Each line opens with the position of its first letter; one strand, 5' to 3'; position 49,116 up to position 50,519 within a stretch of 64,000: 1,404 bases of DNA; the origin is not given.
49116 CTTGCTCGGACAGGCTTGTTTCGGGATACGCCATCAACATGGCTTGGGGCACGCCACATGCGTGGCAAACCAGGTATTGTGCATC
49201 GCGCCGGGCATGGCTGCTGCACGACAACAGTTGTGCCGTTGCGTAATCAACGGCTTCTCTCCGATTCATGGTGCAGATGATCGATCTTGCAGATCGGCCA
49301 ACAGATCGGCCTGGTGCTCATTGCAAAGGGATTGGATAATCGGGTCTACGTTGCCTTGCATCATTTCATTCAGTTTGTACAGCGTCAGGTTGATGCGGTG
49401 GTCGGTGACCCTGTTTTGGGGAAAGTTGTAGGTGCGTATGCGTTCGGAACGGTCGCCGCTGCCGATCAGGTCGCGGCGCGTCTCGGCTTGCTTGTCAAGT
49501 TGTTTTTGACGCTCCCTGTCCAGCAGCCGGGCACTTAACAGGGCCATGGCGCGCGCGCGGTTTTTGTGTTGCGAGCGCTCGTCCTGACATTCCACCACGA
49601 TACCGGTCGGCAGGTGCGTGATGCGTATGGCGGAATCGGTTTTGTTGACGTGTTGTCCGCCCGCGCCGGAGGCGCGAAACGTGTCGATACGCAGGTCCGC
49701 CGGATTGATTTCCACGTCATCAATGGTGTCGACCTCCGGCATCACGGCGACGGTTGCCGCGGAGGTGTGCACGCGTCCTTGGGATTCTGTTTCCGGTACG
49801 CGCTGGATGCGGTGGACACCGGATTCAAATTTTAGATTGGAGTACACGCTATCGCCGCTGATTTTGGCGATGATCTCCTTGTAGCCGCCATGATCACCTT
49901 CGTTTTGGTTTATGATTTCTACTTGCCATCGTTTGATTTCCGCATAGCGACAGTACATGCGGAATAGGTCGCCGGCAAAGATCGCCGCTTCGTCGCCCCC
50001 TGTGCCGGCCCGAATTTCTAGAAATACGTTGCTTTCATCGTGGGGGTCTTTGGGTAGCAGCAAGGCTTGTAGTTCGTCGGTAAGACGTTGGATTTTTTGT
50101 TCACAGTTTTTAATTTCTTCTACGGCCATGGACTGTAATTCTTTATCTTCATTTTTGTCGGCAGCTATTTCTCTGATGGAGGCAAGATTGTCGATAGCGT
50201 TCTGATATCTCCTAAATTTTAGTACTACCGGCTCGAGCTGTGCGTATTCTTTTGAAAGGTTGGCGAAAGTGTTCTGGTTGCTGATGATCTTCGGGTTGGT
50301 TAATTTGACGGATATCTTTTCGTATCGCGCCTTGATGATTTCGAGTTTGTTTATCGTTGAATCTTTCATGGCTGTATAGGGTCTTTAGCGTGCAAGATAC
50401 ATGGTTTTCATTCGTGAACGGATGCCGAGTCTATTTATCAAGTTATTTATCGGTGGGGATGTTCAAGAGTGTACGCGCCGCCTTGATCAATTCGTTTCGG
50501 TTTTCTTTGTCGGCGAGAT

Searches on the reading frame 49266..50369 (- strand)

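Call 54: search_protein_families(library=pfam, proteins=[window:49266-50369:-], max_evalue=0.001)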
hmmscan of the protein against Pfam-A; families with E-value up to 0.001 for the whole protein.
window:49266-50369:- (367 aa): 2 families
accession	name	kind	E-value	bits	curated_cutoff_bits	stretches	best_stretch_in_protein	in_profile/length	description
PF03462.23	PCRF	-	1.4e-76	257.1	24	1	12-207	1-194/194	PCRF domain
PF00472.26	RF-1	-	5.4e-46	155.7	35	1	216-325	3-116/116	RF-1 domain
